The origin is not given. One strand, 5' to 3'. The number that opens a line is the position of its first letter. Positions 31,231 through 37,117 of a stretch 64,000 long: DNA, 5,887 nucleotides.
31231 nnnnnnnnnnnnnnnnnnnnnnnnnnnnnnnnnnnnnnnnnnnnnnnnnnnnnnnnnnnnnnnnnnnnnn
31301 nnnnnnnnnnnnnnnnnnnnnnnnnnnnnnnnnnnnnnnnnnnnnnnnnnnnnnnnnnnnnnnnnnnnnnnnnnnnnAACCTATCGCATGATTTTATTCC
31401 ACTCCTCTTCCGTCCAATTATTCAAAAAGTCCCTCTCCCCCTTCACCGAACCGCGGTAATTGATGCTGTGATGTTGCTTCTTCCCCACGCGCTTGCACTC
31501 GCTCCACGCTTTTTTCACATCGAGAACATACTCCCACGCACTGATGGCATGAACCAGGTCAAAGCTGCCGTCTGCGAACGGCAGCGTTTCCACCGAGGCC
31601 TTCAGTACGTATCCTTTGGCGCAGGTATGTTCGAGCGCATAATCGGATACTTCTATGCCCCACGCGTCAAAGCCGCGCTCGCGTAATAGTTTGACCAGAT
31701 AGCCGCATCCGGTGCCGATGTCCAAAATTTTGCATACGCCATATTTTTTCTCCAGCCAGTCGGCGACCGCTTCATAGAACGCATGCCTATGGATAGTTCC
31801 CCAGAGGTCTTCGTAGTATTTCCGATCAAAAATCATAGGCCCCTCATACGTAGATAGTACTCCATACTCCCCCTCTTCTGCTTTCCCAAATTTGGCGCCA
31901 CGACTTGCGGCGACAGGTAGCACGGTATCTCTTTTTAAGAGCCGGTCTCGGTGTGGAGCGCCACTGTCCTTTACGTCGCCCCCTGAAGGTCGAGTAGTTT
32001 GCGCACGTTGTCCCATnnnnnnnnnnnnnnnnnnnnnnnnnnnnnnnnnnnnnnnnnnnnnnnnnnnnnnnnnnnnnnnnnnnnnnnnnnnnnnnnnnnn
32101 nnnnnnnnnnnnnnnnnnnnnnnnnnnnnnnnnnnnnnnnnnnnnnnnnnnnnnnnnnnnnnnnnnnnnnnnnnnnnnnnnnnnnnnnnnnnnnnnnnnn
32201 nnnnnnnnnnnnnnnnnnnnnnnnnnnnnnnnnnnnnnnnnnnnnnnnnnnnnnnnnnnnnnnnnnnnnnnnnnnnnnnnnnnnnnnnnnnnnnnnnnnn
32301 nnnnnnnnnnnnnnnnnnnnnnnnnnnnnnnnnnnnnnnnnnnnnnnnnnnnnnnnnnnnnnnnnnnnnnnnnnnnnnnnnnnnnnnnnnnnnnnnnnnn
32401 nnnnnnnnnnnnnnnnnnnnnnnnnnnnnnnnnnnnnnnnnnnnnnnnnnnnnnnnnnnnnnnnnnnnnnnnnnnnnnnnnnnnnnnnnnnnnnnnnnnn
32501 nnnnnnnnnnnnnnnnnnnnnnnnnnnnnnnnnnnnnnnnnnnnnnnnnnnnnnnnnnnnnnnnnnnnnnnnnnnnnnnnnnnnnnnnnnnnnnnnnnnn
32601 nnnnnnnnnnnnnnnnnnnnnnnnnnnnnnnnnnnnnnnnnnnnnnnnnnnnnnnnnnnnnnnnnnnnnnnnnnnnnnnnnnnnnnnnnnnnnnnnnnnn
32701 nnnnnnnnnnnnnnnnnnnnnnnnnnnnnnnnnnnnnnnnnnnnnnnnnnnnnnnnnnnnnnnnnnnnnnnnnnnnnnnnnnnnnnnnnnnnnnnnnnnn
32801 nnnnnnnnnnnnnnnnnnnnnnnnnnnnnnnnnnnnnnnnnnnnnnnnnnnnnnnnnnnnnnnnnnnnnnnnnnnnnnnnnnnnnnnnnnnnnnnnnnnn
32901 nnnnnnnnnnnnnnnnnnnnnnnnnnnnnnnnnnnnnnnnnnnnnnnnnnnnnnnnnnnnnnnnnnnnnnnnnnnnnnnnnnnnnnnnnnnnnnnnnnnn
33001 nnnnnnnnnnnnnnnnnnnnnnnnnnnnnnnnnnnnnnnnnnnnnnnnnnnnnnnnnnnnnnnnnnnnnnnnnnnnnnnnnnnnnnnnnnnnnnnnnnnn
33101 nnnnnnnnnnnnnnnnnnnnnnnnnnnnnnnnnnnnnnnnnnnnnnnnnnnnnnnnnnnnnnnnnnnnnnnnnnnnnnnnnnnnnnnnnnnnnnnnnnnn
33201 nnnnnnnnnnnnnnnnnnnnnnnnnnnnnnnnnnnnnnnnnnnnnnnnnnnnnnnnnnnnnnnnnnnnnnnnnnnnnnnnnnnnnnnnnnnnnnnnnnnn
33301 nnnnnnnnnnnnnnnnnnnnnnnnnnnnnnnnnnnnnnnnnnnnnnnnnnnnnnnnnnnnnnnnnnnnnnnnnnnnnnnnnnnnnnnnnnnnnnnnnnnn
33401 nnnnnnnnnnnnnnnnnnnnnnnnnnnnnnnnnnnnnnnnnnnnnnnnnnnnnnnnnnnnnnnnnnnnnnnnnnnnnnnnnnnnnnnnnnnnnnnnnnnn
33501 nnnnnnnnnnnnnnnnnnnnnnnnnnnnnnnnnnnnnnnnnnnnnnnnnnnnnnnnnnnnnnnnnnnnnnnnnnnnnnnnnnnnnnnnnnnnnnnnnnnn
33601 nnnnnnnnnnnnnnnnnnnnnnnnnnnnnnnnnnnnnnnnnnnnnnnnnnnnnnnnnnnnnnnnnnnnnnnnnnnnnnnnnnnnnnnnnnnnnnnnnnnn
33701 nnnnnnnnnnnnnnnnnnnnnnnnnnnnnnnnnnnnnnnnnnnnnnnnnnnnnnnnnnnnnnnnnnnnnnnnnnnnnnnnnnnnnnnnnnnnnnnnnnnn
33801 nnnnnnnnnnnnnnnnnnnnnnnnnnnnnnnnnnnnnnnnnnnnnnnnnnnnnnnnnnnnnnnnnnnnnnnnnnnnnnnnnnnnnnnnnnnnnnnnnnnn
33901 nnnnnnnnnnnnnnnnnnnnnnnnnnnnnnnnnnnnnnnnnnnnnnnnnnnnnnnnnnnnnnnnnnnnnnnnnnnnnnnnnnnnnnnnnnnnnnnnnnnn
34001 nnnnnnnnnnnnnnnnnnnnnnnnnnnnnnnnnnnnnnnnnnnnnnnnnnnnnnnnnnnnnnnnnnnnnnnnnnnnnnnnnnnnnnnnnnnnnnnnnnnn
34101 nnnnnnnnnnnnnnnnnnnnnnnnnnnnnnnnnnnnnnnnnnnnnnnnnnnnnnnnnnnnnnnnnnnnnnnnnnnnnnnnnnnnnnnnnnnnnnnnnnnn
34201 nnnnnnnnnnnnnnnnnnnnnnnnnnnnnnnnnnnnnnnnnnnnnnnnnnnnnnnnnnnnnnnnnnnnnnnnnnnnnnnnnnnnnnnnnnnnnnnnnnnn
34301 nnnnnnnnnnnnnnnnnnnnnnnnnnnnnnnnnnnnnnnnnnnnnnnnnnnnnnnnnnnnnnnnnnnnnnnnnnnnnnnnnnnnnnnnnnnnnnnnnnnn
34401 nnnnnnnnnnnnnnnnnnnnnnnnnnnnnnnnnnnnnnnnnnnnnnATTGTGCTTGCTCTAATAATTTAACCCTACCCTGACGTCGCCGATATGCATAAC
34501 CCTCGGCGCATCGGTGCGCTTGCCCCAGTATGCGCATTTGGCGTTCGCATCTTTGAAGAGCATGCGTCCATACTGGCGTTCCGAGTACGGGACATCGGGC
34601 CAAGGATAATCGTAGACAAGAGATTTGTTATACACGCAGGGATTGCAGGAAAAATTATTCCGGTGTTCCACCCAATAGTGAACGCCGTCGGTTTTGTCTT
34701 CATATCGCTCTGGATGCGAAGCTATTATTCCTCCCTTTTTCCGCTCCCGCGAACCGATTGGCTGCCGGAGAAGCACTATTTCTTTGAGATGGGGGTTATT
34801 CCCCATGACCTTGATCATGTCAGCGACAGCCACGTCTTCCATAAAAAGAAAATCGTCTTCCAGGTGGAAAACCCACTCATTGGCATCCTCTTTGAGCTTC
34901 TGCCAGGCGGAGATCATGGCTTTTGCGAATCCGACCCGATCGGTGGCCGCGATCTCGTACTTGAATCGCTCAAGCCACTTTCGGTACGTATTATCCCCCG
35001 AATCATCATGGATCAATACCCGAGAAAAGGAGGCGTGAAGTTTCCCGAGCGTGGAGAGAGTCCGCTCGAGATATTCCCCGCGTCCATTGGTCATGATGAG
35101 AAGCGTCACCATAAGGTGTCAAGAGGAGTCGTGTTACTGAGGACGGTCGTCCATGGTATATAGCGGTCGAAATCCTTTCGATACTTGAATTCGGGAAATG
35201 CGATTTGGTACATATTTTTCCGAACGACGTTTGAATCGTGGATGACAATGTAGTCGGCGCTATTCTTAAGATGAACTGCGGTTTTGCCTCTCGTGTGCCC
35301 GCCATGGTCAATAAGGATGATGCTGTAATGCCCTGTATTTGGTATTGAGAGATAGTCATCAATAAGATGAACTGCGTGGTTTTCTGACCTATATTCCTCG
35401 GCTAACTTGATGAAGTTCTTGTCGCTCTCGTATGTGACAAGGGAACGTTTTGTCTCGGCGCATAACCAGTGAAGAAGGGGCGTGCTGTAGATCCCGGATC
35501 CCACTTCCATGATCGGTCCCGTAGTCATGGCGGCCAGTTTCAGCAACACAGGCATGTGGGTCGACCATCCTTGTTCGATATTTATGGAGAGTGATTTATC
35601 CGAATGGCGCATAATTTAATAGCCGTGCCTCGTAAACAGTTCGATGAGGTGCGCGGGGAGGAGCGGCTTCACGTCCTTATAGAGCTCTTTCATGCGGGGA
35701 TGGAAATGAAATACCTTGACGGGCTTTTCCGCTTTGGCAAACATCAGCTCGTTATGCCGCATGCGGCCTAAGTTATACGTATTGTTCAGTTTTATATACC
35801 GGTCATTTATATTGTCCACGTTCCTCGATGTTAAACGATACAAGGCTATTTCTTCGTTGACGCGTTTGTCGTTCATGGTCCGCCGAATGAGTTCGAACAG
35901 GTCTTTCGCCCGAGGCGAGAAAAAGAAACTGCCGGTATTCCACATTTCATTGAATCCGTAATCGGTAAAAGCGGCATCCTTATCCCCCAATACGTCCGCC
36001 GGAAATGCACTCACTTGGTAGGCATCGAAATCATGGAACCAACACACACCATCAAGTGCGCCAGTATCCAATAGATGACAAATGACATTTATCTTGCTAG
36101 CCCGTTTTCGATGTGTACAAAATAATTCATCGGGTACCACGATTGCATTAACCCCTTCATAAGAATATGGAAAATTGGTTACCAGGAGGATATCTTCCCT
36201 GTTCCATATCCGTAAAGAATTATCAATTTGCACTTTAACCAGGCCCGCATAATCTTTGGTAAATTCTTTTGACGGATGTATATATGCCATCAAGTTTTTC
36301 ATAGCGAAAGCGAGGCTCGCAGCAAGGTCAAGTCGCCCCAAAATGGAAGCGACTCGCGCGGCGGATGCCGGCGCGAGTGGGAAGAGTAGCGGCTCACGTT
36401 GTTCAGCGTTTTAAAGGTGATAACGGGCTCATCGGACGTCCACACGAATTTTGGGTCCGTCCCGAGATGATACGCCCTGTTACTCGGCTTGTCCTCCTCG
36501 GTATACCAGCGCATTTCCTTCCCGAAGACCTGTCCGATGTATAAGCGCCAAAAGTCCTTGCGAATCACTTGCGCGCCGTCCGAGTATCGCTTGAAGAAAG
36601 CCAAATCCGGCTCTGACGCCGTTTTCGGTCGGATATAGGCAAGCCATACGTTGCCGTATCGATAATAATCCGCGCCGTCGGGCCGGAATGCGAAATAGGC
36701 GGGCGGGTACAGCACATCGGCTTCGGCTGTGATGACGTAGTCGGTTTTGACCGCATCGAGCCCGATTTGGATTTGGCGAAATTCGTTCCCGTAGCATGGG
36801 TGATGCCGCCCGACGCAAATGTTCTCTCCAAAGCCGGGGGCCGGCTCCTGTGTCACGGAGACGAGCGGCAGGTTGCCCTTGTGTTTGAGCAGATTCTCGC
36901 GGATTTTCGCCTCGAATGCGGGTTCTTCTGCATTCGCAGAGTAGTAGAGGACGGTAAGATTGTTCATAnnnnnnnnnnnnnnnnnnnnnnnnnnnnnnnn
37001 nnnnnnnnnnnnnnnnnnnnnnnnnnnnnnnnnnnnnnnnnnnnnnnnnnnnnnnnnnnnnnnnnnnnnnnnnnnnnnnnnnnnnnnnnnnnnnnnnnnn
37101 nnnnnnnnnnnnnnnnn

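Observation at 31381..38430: Mosaic-GC glycosyltransferase/methyltransferase island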

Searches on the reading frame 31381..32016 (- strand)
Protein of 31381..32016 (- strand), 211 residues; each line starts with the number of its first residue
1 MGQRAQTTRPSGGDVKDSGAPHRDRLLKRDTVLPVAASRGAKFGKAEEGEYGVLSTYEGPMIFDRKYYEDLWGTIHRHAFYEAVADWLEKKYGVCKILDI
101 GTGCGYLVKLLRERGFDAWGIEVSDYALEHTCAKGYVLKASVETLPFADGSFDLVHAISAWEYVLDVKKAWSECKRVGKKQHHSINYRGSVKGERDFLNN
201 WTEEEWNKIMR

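Call 4: search_protein_families(library=pfam, proteins=[window:31381-32016:-], max_evalue=0.1)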
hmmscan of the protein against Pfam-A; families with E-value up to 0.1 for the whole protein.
window:31381-32016:- (211 aa): 8 families
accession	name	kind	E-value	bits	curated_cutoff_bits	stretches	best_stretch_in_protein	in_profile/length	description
PF08241.18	Methyltransf_11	-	7.6e-16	59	21.2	1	98-180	1-89/95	Methyltransferase domain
PF13649.12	Methyltransf_25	-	1.7e-11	45.1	27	1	97-180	1-95/97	Methyltransferase domain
PF13489.12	Methyltransf_23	-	8.9e-09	35.7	27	1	96-170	25-100/164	Methyltransferase domain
PF08242.18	Methyltransf_12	-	4.5e-07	31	30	1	98-177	1-91/98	Methyltransferase domain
PF13847.12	Methyltransf_31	-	1.1e-06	28.8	27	1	95-185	5-108/145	Methyltransferase domain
PF07021.18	MetW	-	1.6e-06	28.4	21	1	95-180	15-104/193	Methionine biosynthesis protein MetW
PF13679.12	Methyltransf_32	-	0.0074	16.7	27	1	80-133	9-71/143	Methyltransferase domain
PF01135.25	PCMT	-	0.043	14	20.3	1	82-111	63-91/210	Protein-L-isoaspartate(D-aspartate) O-methyltransferase (PCMT)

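Call 5: search_protein_families(library=phrogs, proteins=[window:31381-32016:-], max_evalue=0.01)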
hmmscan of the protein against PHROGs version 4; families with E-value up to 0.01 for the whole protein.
window:31381-32016:- (211 aa): 3 families
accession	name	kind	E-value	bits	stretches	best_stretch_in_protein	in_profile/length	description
phrog_23522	-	unknown function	8.8e-10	39.6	1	95-181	53-147/273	-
phrog_27380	-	other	6.3e-05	23.6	1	61-155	53-157/285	methyltransferase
phrog_4752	-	other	0.0019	18.5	1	93-164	52-134/241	tRNA methyltransferase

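Call 13: search_protein_families(library=ncbifam, proteins=[window:31381-32016:-], max_evalue=0.01)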
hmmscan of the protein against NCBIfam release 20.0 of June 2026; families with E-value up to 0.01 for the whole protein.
window:31381-32016:- (211 aa): 18 families
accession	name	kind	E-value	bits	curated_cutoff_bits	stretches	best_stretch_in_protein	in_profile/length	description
NF045667.1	MTase_DVU1556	equivalog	2.8e-13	49.8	155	1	96-178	25-111/213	DVU_1556 family methyltransferase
NF007610.0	PRK10258.1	equivalog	1.9e-07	30.7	342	1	93-179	42-131/251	malonyl-ACP O-methyltransferase BioC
TIGR02081.1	metW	equivalog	2.7e-07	30.3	189.5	1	82-180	5-104/194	methionine biosynthesis protein MetW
NF004452.0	PRK05785.1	equivalog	3.9e-07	29.8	207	1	84-182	42-141/228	hypothetical protein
TIGR02072.1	BioC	equivalog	5.3e-07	29.7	184.95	1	86-180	25-126/244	malonyl-ACP O-methyltransferase BioC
NF008300.0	PRK11088.1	equivalog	0.00012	21.7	303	1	77-160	67-160/272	23S rRNA (guanine(745)-N(1))-methyltransferase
NF040539.1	AST_met_ArsM_2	exception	0.00013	21.9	240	1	96-178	59-155/262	putative arsinothricin biosynthesis methyltransferase ArsM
TIGR01934.1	MenG_MenH_UbiE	subfamily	0.00016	21.1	158.35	1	85-182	32-137/223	ubiquinone/menaquinone biosynthesis methyltransferase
TIGR01983.1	UbiG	equivalog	0.00019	20.8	102.95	1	90-177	46-142/228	bifunctional 2-polyprenyl-6-hydroxyphenol methylase/3-demethylubiquinol 3-O-methyltransferase UbiG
NF001241.0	PRK00216.1-2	equivalog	0.0002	21.1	327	1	82-180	41-141/231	demethylmenaquinone methyltransferase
NF011527.0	PRK14968.1-1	equivalog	0.00052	19.8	242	1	94-156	35-98/192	putative methyltransferase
NF043040.1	corrin_prot_MT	hypoth_equivalog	0.0019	17.6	180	1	80-131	30-79/216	corrinoid protein-associated methyltransferase CpaM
NF001244.0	PRK00216.1-5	equivalog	0.002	17.5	216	1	82-182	38-149/236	bifunctional demethylmenaquinone methyltransferase/2-methoxy-6-polyprenyl-1,4-benzoquinol methylase UbiE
NF001242.0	PRK00216.1-3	equivalog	0.0027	17.1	351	0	137-182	126-171/258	bifunctional demethylmenaquinone methyltransferase/2-methoxy-6-polyprenyl-1,4-benzoquinol methylase UbiE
NF047649.1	MTase_UXPK_star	exception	0.0027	16.8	460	1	139-180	134-175/283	methyltransferase/UXPK-star double selenoprotein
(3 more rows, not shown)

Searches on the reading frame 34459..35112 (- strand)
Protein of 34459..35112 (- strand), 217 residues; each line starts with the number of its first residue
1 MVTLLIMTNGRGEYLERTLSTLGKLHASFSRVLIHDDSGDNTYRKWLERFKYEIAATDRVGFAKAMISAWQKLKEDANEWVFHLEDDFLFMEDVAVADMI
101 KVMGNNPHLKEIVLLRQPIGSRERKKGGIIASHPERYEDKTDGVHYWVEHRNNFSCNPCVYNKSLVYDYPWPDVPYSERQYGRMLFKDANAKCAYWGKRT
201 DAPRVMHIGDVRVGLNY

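Call 4: search_protein_families(library=pfam, proteins=[window:34459-35112:-], max_evalue=0.1)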
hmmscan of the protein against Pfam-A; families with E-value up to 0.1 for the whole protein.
window:34459-35112:- (217 aa): 1 family
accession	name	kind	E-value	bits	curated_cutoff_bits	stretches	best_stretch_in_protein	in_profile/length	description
PF00535.33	Glycos_transf_2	-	0.00014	22.3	23.3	1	6-122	4-122/168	Glycosyl transferase family 2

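Call 5: search_protein_families(library=phrogs, proteins=[window:34459-35112:-], max_evalue=0.01)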
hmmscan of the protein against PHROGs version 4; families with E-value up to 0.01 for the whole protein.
window:34459-35112:- (217 aa): 1 family
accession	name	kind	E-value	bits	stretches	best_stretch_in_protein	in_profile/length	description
phrog_3047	-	moron, auxiliary metabolic gene and host takeover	2.1e-20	74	1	33-214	35-220/223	galactosyl transferase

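Call 13: search_protein_families(library=ncbifam, proteins=[window:34459-35112:-], max_evalue=0.01)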
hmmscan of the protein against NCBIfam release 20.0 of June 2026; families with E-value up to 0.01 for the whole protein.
window:34459-35112:- (217 aa): 1 family
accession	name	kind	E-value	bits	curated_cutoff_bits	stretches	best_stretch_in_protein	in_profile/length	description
TIGR04440.1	glyco_TIGR04440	domain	1.6e-05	24.7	70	1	2-108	2-111/215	TIGR00180 family glycosyltransferase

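Call 15: search_solved_structures(query=window:34459-35112:-, max_evalue=1)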
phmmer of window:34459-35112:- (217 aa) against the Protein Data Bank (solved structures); distinct sequences matched with E-value up to 1: 0.

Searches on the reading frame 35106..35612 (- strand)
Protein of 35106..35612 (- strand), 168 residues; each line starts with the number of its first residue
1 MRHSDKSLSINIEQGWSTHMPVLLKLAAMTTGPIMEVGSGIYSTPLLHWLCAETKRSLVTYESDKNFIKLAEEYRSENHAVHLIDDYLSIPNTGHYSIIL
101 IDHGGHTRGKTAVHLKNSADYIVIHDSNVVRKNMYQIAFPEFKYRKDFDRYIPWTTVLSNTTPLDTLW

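Call 4: search_protein_families(library=pfam, proteins=[window:35106-35612:-], max_evalue=0.1)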
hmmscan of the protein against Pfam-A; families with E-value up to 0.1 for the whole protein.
window:35106-35612:- (168 aa): 0 families

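Call 5: search_protein_families(library=phrogs, proteins=[window:35106-35612:-], max_evalue=0.01)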
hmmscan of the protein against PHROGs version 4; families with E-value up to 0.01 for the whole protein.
window:35106-35612:- (168 aa): 0 families

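Call 13: search_protein_families(library=ncbifam, proteins=[window:35106-35612:-], max_evalue=0.01)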
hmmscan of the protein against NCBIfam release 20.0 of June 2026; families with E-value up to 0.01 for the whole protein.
window:35106-35612:- (168 aa): 0 families

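Call 33: search_solved_structures(query=A4, max_evalue=10)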
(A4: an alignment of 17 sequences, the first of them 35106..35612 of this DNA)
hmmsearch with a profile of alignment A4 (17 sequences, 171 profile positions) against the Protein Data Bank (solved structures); distinct sequences matched with E-value up to 10: 6.
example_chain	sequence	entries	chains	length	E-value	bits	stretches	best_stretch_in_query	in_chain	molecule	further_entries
6a65_A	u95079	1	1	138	0.42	13.3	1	79-135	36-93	Galactoside-binding soluble lectin 13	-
6a64_A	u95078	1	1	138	0.57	12.9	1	80-135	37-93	Galactoside-binding soluble lectin 13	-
9zd3_F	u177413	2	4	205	0.67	12.7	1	132-167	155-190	Ewing's tumor-associated antigen 1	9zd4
13de_F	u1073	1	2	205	0.7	12.6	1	132-167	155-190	Ewing's tumor-associated antigen 1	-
5xg8_A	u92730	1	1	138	1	12.1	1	79-135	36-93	Galactoside-binding soluble lectin 13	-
5y03_A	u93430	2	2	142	1.1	12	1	79-135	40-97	Galactoside-binding soluble lectin 13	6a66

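Call 34: search_protein_families(library=pfam, alignment_id=A4, max_evalue=1)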
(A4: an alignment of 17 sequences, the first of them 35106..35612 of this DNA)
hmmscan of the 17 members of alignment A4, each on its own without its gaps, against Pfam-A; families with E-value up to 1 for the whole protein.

A. member 1, window:35106-35612:- (168 aa): 0 families

B. families by the number of members that match (of 17 scanned): 9 families
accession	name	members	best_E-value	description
PF13578.12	Methyltransf_24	3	0.06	Methyltransferase domain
PF01596.23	Methyltransf_3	2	0.13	O-methyltransferase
PF00398.26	RrnaAD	1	0.018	Ribosomal RNA adenine dimethylase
PF21967.1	MGS_C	1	0.036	Mannosylglycerate synthase C-terminal domain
PF07530.16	PRE_C2HC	1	0.055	Associated with zinc fingers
PF10862.14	FcoT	1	0.075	FcoT-like thioesterase domain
PF24866.1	DUF7732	1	0.11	Domain of unknown function (DUF7732)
PF18860.6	AbiJ_NTD3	1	0.26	AbiJ N-terminal domain 3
PF20126.4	TumE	1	0.28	Toxin TumE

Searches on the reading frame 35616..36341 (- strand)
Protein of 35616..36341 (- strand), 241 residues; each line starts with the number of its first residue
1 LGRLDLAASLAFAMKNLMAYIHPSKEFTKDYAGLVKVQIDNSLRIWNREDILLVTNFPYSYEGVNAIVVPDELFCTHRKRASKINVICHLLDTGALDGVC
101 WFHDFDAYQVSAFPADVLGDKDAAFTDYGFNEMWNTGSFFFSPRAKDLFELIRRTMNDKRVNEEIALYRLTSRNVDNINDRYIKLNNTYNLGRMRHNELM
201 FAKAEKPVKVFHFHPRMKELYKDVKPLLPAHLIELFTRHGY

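Call 4: search_protein_families(library=pfam, proteins=[window:35616-36341:-], max_evalue=0.1)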
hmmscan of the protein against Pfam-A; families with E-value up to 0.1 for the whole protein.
window:35616-36341:- (241 aa): 1 family
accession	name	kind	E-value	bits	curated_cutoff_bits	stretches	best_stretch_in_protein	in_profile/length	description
PF03407.22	Nucleotid_trans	-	0.0037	17.7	22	1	99-187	76-160/208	Nucleotide-diphospho-sugar transferase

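Call 5: search_protein_families(library=phrogs, proteins=[window:35616-36341:-], max_evalue=0.01)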
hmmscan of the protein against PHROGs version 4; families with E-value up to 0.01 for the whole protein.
window:35616-36341:- (241 aa): 0 families

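Call 13: search_protein_families(library=ncbifam, proteins=[window:35616-36341:-], max_evalue=0.01)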
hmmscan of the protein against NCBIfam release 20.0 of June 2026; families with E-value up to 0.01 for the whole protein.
window:35616-36341:- (241 aa): 0 families

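Call 16: search_solved_structures(query=window:35616-36341:-, max_evalue=1)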
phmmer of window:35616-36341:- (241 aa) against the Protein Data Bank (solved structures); distinct sequences matched with E-value up to 1: 6.
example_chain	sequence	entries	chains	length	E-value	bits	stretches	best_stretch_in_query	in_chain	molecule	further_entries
7bie_A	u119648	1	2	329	0.00049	23.1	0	27-62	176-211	nvWRAP-T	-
7bid_A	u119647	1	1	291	0.0016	21.4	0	27-62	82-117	v31WRAP-T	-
7bif_A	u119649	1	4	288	0.0018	21.2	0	27-62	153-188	v22WRAP-T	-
7big_A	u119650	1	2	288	0.0036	20.2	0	27-62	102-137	v13WRAP-T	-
6r60_A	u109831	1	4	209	0.12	15.3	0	27-60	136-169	WD-40 repeat protein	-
6r5y_A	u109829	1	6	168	0.42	13.5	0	27-60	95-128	WD-40 repeat protein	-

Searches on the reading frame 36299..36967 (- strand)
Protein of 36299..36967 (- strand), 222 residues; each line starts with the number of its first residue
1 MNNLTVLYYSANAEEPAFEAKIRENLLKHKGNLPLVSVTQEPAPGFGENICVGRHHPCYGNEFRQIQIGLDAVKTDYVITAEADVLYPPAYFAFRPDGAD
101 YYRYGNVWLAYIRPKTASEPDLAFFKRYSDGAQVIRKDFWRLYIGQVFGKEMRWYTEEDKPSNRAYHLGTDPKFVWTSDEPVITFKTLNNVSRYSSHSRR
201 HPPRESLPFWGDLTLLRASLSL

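Call 4: search_protein_families(library=pfam, proteins=[window:36299-36967:-], max_evalue=0.1)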
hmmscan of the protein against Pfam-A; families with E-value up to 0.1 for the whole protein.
window:36299-36967:- (222 aa): 0 families

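Call 5: search_protein_families(library=phrogs, proteins=[window:36299-36967:-], max_evalue=0.01)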
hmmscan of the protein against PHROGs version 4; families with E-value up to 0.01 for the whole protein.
window:36299-36967:- (222 aa): 0 families

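Call 13: search_protein_families(library=ncbifam, proteins=[window:36299-36967:-], max_evalue=0.01)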
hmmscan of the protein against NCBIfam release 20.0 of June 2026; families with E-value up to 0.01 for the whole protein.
window:36299-36967:- (222 aa): 0 families

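Call 27: search_solved_structures(query=A2, max_evalue=10)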
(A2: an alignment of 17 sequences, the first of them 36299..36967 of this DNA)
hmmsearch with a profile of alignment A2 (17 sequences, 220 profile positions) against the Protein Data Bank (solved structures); distinct sequences matched with E-value up to 10: 4.
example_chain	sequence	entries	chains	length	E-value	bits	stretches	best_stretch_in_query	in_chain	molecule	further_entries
9z7o_C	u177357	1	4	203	0.26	14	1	92-169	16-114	Escherichia VapC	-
9msa_C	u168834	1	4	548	0.54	13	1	10-49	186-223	Alpha-ketoisovalerate decarboxylase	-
7b5h_AE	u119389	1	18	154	0.69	12.6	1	97-156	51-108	All3316 protein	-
6vgs_AAA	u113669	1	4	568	0.8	12.4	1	10-48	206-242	Alpha-keto acid decarboxylase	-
